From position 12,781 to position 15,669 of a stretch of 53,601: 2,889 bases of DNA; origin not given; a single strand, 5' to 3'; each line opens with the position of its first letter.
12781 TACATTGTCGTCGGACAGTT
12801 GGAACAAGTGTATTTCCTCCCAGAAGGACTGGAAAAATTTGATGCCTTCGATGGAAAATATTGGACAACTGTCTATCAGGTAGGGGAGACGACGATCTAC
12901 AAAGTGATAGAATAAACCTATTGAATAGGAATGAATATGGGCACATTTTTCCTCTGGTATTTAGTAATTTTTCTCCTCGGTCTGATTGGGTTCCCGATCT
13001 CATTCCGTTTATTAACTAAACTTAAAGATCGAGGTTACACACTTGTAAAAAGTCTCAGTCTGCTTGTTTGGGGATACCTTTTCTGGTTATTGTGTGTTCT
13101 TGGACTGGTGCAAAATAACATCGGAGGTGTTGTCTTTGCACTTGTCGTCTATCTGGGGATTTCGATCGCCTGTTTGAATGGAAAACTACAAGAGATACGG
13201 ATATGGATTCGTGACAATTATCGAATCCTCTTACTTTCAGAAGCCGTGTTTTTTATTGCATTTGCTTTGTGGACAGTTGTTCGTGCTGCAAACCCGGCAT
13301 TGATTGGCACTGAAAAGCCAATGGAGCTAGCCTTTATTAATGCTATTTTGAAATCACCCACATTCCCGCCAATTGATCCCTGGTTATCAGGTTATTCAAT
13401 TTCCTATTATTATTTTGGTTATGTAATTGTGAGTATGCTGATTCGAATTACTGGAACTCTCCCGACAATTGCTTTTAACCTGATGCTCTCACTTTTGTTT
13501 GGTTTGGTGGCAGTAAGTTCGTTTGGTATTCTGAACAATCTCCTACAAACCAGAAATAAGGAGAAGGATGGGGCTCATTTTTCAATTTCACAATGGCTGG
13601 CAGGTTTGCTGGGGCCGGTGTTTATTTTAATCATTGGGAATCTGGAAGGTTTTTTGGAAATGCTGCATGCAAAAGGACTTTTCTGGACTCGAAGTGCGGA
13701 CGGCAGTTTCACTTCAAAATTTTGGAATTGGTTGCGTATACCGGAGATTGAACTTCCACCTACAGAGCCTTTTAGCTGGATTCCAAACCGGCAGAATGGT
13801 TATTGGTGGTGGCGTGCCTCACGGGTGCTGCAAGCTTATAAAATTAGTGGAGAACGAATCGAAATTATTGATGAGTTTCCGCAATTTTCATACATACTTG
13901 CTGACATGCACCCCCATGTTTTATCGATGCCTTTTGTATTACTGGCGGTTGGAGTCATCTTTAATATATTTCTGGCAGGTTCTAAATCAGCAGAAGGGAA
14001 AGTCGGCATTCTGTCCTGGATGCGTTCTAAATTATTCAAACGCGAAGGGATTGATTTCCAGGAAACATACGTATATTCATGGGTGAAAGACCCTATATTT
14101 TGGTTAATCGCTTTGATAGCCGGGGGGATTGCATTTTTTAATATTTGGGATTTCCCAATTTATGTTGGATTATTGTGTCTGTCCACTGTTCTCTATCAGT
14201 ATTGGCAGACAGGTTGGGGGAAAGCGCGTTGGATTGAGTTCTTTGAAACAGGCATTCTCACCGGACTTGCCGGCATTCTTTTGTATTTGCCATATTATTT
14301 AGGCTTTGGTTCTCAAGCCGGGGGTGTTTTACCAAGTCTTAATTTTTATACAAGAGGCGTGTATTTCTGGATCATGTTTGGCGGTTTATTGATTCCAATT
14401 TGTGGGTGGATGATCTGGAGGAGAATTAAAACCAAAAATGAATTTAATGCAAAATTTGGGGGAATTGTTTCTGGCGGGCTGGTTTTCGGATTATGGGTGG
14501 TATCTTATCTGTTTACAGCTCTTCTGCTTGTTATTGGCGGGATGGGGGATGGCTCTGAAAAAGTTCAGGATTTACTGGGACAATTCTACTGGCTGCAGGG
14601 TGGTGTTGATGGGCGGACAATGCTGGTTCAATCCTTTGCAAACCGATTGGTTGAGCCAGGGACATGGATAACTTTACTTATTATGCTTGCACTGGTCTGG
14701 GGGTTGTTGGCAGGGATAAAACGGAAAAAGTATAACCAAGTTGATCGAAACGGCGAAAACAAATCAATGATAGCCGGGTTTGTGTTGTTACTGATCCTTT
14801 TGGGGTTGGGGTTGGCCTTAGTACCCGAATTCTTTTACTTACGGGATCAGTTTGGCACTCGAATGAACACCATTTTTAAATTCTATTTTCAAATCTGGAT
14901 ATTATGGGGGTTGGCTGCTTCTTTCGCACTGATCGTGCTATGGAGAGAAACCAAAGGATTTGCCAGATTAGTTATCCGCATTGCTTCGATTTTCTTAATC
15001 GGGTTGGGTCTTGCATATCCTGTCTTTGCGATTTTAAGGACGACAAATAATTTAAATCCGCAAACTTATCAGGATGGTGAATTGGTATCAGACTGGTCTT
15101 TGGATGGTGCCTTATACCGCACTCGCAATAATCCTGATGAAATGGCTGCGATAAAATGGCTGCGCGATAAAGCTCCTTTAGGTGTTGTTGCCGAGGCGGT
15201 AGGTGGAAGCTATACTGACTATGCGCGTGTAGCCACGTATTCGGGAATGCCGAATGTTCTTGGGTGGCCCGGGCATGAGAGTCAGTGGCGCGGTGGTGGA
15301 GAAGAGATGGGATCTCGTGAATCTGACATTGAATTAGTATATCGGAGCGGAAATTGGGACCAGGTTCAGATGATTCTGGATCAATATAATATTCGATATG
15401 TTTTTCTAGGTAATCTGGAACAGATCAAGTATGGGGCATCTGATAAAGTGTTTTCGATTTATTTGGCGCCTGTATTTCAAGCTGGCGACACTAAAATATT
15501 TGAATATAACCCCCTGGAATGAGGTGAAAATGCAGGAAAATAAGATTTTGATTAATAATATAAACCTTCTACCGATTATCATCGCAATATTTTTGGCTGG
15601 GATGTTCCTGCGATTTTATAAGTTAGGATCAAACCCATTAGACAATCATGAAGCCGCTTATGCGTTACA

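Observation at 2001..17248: Seven-gene envelope-glycosylation-like cluster built around two Chlor_Arch_YYY (DUF2298) modules and three further GT-C-like polytopic proteins; function unknown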

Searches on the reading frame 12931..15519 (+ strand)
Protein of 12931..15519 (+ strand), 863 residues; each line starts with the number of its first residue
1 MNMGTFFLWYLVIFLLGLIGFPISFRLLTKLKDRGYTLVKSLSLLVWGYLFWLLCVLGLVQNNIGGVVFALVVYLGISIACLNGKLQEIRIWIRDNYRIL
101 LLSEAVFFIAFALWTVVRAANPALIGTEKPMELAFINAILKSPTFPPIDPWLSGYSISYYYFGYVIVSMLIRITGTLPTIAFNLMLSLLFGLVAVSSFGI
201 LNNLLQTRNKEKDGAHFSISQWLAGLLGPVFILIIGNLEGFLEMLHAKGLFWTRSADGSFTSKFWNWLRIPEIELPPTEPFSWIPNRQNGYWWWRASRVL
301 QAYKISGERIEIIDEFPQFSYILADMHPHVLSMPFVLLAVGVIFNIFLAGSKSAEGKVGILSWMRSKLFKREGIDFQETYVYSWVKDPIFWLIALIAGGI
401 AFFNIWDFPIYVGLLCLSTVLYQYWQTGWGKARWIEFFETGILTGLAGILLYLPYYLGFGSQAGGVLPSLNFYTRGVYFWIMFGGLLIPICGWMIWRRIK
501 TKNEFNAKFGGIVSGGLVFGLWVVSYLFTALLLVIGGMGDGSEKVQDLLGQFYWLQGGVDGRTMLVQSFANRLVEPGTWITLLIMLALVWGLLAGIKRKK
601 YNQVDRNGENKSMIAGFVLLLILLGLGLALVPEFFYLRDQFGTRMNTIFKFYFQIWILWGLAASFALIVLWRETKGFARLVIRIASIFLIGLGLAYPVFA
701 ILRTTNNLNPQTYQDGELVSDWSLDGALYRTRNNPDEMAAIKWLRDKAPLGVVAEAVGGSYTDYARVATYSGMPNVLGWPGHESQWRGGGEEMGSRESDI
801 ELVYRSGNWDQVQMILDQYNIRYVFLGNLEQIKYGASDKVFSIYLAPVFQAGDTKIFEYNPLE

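Call 4: search_protein_families(library=pfam, proteins=[window:12931-15519:+], max_evalue=0.01)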
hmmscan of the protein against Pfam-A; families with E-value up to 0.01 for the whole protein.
window:12931-15519:+ (863 aa): 1 family
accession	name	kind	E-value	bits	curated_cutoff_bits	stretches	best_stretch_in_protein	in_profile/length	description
PF10060.15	DUF2298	-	1.2e-106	358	27.8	1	46-659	1-488/488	Uncharacterized membrane protein (DUF2298)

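Call 5: search_protein_families(library=ncbifam, proteins=[window:12931-15519:+], max_evalue=0.01)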
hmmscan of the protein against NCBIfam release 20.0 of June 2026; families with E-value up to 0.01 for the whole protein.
window:12931-15519:+ (863 aa): 1 family
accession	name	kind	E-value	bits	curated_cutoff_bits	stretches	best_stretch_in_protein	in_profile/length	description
TIGR03662.1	Chlor_Arch_YYY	subfamily_domain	1.1e-142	477.2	300.25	1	4-858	3-725/727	chlor_Arch_YYY domain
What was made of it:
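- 12931..15522 (+): o6: stand-alone Chlor_Arch_YYY / DUF2298 protein, 863 aa, comprising a polytopic GT-C-fold membrane domain (aa 1-704) and an AglB-like C-terminal globular domain (aa 705-863). TIGR03662 477 bits (call 5).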

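Call 11: find_homologous_proteins(query=window:12931-15519:+, max_evalue=1e-10)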
Query window:12931-15519:+ (863 aa): 5756 proteins with E <= 1e-10 among 8000 candidates; the best 120 are listed.
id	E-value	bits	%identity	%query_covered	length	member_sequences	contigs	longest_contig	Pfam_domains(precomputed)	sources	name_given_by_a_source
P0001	0.0e+0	1955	100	100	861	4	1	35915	PF10060.16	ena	-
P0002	0.0e+0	1112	57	100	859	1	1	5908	PF10060.16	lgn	-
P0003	0.0e+0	1078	55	100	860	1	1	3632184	PF10060.16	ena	-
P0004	0.0e+0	1078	58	99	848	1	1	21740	PF10060.16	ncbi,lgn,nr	ncbi:MAG: hypothetical protein JW750_04945 [Anaerolineaceae bacterium]|nr:hypothetical protein [Anae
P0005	0.0e+0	1075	56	100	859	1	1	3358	PF10060.16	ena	-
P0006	0.0e+0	1065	55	100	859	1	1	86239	PF10060.16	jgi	jgi:YYY domain-containing protein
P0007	0.0e+0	1042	56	100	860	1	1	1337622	PF10060.16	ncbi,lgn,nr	ncbi:MAG: hypothetical protein HPY85_05425 [Anaerolineae bacterium]|nr:hypothetical protein [Anaerol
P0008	0.0e+0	1024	54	99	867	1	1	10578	PF10060.16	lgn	-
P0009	0.0e+0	1020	55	99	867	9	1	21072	PF10060.16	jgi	-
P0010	4.6e-264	897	50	99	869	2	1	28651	PF10060.16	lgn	-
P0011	1.1e-263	896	50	99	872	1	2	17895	PF10060.16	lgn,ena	-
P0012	1.2e-263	895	58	81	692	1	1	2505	PF10060.16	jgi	jgi:YYY domain-containing protein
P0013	1.9e-263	895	49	99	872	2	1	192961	PF10060.16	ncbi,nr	ncbi:MAG: hypothetical protein HPY45_10335 [Anaerolineae bacterium]|nr:hypothetical protein [Anaerol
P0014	2.7e-263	894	50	99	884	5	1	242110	PF10060.16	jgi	jgi:YYY domain-containing protein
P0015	1.7e-262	892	50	99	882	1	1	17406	PF10060.16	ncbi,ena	-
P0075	6.5e-245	833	48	99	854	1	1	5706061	PF10060.16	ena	-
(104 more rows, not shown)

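Call 14: search_solved_structures(query=A1, max_evalue=10, show_alignments=2)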
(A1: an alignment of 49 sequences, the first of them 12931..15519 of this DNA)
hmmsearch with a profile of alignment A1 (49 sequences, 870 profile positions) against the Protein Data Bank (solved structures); distinct sequences matched with E-value up to 10: 0.
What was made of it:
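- Closest known: AglB/STT3/PglB oligosaccharyltransferases. Different: No profile-level sequence similarity was found (call 14), and no WWDYG motif was seen.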

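Call 15: find_encoding_contigs(protein=P0003, flank=10000, max_places=2)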
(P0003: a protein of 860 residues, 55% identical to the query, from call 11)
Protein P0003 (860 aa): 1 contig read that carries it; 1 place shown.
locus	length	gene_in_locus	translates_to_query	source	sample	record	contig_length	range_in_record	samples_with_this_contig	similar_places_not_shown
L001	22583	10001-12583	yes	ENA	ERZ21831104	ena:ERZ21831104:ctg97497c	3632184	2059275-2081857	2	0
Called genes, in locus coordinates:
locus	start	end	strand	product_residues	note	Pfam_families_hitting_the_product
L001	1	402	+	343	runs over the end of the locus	PF00106:adh_short (weak), PF01073:3Beta_HSD, PF01370:Epimerase, PF02719:Polysacc_synt_2, PF04321:RmlD_sub_bind, PF08659:KR (weak), PF16363:GDP_Man_Dehyd, PF07993:NAD_binding_4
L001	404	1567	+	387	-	PF20706:GT4-conflict (faint), PF13439:Glyco_transf_4, PF13579:Glyco_trans_4_4, PF00534:Glycos_transf_1, PF13692:Glyco_trans_1_4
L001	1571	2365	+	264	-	PF13489:Methyltransf_23, PF08241:Methyltransf_11, PF08242:Methyltransf_12 (weak), PF13649:Methyltransf_25, PF13847:Methyltransf_31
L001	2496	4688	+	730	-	PF13231:PMT_2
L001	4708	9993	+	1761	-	PF10060:DUF2298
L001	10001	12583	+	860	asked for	PF10060:DUF2298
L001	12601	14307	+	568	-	-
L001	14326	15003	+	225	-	PF02224:Cytidylate_kin, PF13189:Cytidylate_kin2 (weak), PF13207:AAA_17 (faint)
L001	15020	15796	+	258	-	PF03372:Exo_endo_phos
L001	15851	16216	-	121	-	PF07892:DUF1667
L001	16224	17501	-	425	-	PF00070:Pyr_redox (faint), PF00890:FAD_binding_2 (weak), PF03486:HI0933_like (faint), PF07992:Pyr_redox_2, PF12831:FAD_oxidored, PF13450:NAD_binding_8 (faint), PF13738:Pyr_redox_3 (weak)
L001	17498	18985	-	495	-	PF00890:FAD_binding_2 (weak), PF01266:DAO, PF13450:NAD_binding_8, PF04324:Fer2_BFD (weak)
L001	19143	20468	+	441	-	PF04909:Amidohydro_2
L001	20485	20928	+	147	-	PF13669:Glyoxalase_4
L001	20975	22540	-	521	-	PF00370:FGGY_N, PF02782:FGGY_C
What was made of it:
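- No target protein is conserved in the cluster: the gene at 18789-19679 is absent at that position in L001 (call 15).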

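Call 16: find_encoding_contigs(protein=P0075, flank=10000, max_places=2)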
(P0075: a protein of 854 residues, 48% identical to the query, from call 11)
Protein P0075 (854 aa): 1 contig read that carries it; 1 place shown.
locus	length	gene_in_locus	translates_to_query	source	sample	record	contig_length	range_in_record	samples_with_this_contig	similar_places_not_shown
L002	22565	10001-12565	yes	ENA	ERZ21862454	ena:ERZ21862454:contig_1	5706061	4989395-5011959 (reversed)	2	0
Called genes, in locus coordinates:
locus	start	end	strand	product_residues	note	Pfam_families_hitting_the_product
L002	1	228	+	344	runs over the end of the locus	PF00106:adh_short (weak), PF01073:3Beta_HSD, PF01370:Epimerase, PF02719:Polysacc_synt_2, PF04321:RmlD_sub_bind, PF07993:NAD_binding_4, PF08659:KR (weak), PF16363:GDP_Man_Dehyd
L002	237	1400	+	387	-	PF20706:GT4-conflict (faint), PF13439:Glyco_transf_4, PF13579:Glyco_trans_4_4, PF00534:Glycos_transf_1, PF13692:Glyco_trans_1_4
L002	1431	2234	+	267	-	PF13489:Methyltransf_23, PF08241:Methyltransf_11, PF08242:Methyltransf_12, PF13649:Methyltransf_25, PF13847:Methyltransf_31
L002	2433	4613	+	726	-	PF13231:PMT_2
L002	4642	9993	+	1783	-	PF10060:DUF2298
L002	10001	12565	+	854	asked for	PF10060:DUF2298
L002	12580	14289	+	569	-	-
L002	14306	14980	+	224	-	PF02224:Cytidylate_kin, PF13189:Cytidylate_kin2, PF13238:AAA_18 (faint), PF13207:AAA_17 (faint)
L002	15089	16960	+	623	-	PF08448:PAS_4, PF13426:PAS_9, PF00989:PAS, PF08448:PAS_4, PF13426:PAS_9, PF08447:PAS_3, PF00512:HisKA, PF02518:HATPase_c, +1 more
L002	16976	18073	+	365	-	PF00072:Response_reg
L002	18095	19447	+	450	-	PF03577:Peptidase_C69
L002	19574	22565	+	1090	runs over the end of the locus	PF00672:HAMP (weak), PF00512:HisKA, PF02518:HATPase_c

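Call 17: find_related_loci(query=A1, collection=genome_contigs, flank=10000)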
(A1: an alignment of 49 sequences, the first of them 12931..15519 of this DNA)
Query A1 (863 aa) in genome_contigs; peptide patterns used: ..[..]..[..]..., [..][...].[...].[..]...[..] (x = any residue, [..] = any of these).
599 stretches matched a pattern (row limit reached: there are more); 595 encode a relative of the query (tblastn E <= 1e-3); the best 80 are kept; 80 distinct loci.
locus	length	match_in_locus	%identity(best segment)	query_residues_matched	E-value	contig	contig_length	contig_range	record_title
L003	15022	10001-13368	47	1-858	0e+0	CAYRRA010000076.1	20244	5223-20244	MAG TPA_asm: uncultured Anaerolineaceae bacterium isolate binchicken_co168_165 genome assembly, contig: NODE_4752_length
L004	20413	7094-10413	46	6-858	0e+0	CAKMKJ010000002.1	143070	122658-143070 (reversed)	uncultured Anaerolineaceae bacterium isolate OKU9 genome assembly, contig: MEGAHIT_co_assembly_000000002395, whole genom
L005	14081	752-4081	46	6-858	0e+0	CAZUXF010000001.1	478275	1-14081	MAG TPA_asm: uncultured Anaerolinea sp. isolate SRP302447_co2_48 genome assembly, contig: NODE_37_length_478275_cov_9.44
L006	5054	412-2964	47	3-858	0e+0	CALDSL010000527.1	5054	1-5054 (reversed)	MAG TPA_asm: uncultured Anaerolineaceae bacterium isolate SRR3330211_bin.78_CONCOCT_v1.1_MAG genome assembly, contig: ER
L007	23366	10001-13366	46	2-858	0e+0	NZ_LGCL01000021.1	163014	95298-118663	Ornatilinea apprima strain P3M-1 contig_11, whole genome shotgun sequence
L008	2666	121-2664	47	8-834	0e+0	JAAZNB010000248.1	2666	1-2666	MAG: Chloroflexota bacterium isolate AS27yjCOA_123 27519_AS27, whole genome shotgun sequence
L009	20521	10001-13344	45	6-858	0e+0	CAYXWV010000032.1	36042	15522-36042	MAG TPA_asm: uncultured Anaerolinea sp. isolate SRP192927_co3_446 genome assembly, contig: NODE_2162_length_36042_cov_42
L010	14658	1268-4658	46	2-858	0e+0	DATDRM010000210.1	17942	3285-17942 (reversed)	MAG TPA_asm: Anaerolineales bacterium isolate SMAG_U7977 k141_2985726, whole genome shotgun sequence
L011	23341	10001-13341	46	5-858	0e+0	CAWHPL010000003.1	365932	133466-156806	MAG: uncultured Chloroflexia bacterium isolate MFD04716.bin.2.53 genome assembly, contig: contig_63506, whole genome sho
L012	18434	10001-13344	45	10-858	0e+0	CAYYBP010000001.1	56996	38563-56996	MAG TPA_asm: uncultured Anaerolinea sp. isolate SRP192927_co7_192 genome assembly, contig: NODE_737_length_56996_cov_5.0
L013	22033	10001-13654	46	3-858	0e+0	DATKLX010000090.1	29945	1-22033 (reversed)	MAG TPA_asm: Anaerolineaceae bacterium isolate SMAG_U14696 k141_2620449, whole genome shotgun sequence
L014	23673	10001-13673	44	9-858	0e+0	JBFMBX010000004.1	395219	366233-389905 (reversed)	MAG: Chloroflexota bacterium isolate MAG175 MAG175_4, whole genome shotgun sequence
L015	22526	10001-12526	44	3-860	0e+0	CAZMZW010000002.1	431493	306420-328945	MAG TPA_asm: uncultured Anaerolineaceae bacterium isolate SRP302447_co4_525 genome assembly, contig: NODE_45_length_4314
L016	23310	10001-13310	48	2-858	0e+0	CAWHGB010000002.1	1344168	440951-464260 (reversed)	MAG: uncultured Chloroflexia bacterium isolate MFD00709.bin.2.144 genome assembly, contig: contig_20279, whole genome sh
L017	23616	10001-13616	44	3-858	0e+0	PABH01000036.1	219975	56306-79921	MAG: Anaerolineaceae bacterium isolate NAT124 MHASMcontig_907493, whole genome shotgun sequence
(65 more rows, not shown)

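Call 27: predict_structure(alignment_id=A1)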
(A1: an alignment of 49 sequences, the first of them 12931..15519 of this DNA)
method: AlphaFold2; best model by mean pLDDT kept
length: 863 residues; sequences in the alignment: 49
mean_pLDDT: 88.5   pTM: 0.93
mean pLDDT of the five models: 88.5, 88.3, 86.7, 86.2, 86.0
residues with pLDDT >= 90: 515; 70-90: 268; 50-70: 76; < 50: 4
segments of 3 or more residues with pLDDT < 50: none
pLDDT, mean of each block of 10 residues (from residue 1): 88 98 97 97 98 94 96 98 95 95 98 97 87 89 77 55 93 96 98 98 90 66 94 92 91 93 91 86 76 69 78 79 89 97 95 82 89 86 93 95 88 96 87 90 93 74 76 82 95 95 89 96 93 84 82 84 87 87 97 79 62 94 96 80 64 95 98 94 96 91 91 86 92 94 95 84 83 81 64 81 94 94 95 91 96 95 75
secondary structure, 60 per line:
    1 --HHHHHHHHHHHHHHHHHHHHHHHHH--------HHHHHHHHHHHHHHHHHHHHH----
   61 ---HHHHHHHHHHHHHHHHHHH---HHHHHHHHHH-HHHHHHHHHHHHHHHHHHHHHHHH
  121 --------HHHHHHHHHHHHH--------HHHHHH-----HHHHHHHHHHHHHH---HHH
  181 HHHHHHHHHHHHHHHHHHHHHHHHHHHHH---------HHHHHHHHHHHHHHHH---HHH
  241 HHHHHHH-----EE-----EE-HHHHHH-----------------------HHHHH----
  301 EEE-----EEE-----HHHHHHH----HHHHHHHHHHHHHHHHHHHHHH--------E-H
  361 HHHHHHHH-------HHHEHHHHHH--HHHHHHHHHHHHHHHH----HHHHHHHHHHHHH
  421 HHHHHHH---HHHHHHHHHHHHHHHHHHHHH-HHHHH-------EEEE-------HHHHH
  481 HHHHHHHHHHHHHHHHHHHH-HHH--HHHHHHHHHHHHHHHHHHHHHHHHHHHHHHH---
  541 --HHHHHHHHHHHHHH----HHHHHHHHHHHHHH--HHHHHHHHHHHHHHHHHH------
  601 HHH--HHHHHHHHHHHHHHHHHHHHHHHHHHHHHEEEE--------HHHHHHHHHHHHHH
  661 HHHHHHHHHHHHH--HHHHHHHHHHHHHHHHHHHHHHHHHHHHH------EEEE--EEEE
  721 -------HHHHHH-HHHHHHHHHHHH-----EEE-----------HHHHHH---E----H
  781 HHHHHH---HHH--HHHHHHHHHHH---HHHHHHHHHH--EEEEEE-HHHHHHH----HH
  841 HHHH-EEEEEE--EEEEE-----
elements in order (helices of 4 or more, strands of 3 or more residues): H3-27 H36-56 H64-82 H86-95 H97-120 H129-141 H150-155 H161-174 H178-209 H219-234 H238-247 H263-268 H292-296 E301-303 E309-311 H317-323 H328-349 H360-368 H380-385 H388-403 H408-427 H431-451 H453-457 E465-468 H476-500 H507-537 H543-556 H561-574 H577-594 H606-634 E635-638 H647-673 H676-704 E711-714 E717-720 H728-733 H735-746 E752-754 H766-771 H780-786 H795-805 H809-818 E821-826 H828-834 H839-844 E846-851 E854-858
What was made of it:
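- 12931..15522 (+): AF2 pLDDT 88.5, pTM 0.93 (call 27).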

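Call 29: fold_search(model_id=the predicted structure, library=pdb)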
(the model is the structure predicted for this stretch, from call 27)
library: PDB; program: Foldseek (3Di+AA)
matches with E <= 10: 384; with E <= 0.001: 6
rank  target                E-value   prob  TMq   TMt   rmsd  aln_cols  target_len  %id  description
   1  7zlg_A                9.1e-07  1.00  0.33  0.40  13.9       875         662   12  Cryo-EM structure of C-mannosyltransferase CeDPY19, in complex with acceptor peptide and bound to CMT2-Fab and anti-Fa (released 2023-01-11)
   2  7zlh_A                2.2e-06  1.00  0.35  0.43  12.6       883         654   11  Cryo-EM structure of C-mannosyltransferase CeDPY19, in apo state, bound to CMT2-Fab and anti-Fab nanobody (released 2023-01-11)
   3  7e9s_A                2.4e-06  1.00  0.31  0.31  16.6       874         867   12  Archaeal oligosaccharyltransferase AglB from Archaeoglobus fulgidus in complex with an inhibitory peptide and a dolich (released 2021-09-08)
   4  3wak                  1.6e-05  1.00  0.32  0.32  14.0       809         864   11  Crystal structure of the Archaeoglobus fulgidus oligosaccharyltransferase (O29867_ARCFU) in the apo form (released 2013-10-30)
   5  8if8_C                1.5e-04  1.00  0.27  0.35  19.5       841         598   12  Arabinosyltransferase AftA (released 2023-05-31)
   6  8if8_B                7.0e-04  1.00  0.27  0.34  22.7       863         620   10  Arabinosyltransferase AftA (released 2023-05-31)
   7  8b21_A                2.8e-03  0.41  0.11  0.13  28.4       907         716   11  Time-resolved structure of K+-dependent Na+-PPase from Thermotoga maritima 0-60-seconds post reaction initiation with  (released 2024-01-17)
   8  6qxa_B                3.7e-03  0.47  0.12  0.14  28.2       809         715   12  Structure of membrane bound pyrophosphatase from Thermotoga maritima in complex with imidodiphosphate and N-[(2-amino- (released 2019-04-10)
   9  8b21_B                1.5e-02  0.20  0.10  0.12  28.1       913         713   11  Time-resolved structure of K+-dependent Na+-PPase from Thermotoga maritima 0-60-seconds post reaction initiation with  (released 2024-01-17)
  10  7w4p_B                1.6e-02  0.14  0.09  0.06  39.2       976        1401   10  The structure of KATP H175K mutant in closed state (released 2022-06-01)
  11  3vu0_A                3.8e-02  1.00  0.10  0.51   6.3       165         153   13  Crystal structure of the C-terminal globular domain of oligosaccharyltransferase (AfAglB-S2, AF_0040, O30195_ARCFU) fr (released 2013-01-23)
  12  3vu0_C                4.5e-02  1.00  0.10  0.49   6.6       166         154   13  Crystal structure of the C-terminal globular domain of oligosaccharyltransferase (AfAglB-S2, AF_0040, O30195_ARCFU) fr (released 2013-01-23)
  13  4av3_B                5.1e-02  0.14  0.10  0.11  27.4       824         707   13  Crystal structure of Thermotoga Maritima sodium pumping membrane integral pyrophosphatase with metal ions in active si (released 2012-08-08)
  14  9jn2                  5.6e-02  0.07  0.07  0.05  40.7       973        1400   11  Multidrug resistance-associated protein 2 in complex with AMP-PNP in active state (released 2026-04-01)
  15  8b37_A                5.8e-02  0.10  0.08  0.09  27.0       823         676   10  Crystal structure of Pyrobaculum aerophilum potassium-independent proton pumping membrane integral pyrophosphatase in  (released 2024-01-17)
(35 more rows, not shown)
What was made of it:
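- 12931..15522 (+): Foldseek matched DPY19 at 9e-7, AglB at 2e-6 and AftA at 1.5e-4, all at prob 1.0, and the C-terminal domain matched 3VU0 with TMt 0.51 (call 29).
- The YYY C-terminal domain matches the AglB C-terminal globular domain (3VU0, prob 1.0, TMt 0.51, call 29).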

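Call 51: search_dna_similar(query=window:12931-15519:+, collection=plasmids, mode=protein, max_evalue=0.001, max_rows=20)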
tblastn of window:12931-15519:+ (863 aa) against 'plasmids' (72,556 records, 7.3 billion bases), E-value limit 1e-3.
Records with a match: 2; places in all: 2; records where one place covers at least 80% of the query: 0.
Best place of each record, by identity: <60% 2.
By first word of the organism name: Pseudobutyrivibrio 1; Halarchaeum 1.
By predicted mobility (MOB-suite, as given by PLSDB): non-mobilizable 2.
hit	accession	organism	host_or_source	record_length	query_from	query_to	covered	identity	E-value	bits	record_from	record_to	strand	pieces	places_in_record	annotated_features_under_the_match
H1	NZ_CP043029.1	Pseudobutyrivibrio xylanivorans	Bovine,rumen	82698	9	838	77%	24.6%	5e-14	154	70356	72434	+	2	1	DUF2298 domain-containing protein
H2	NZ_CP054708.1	Halarchaeum sp. CBA1220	solar salt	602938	633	843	24%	30.8%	8e-13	81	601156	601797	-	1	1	none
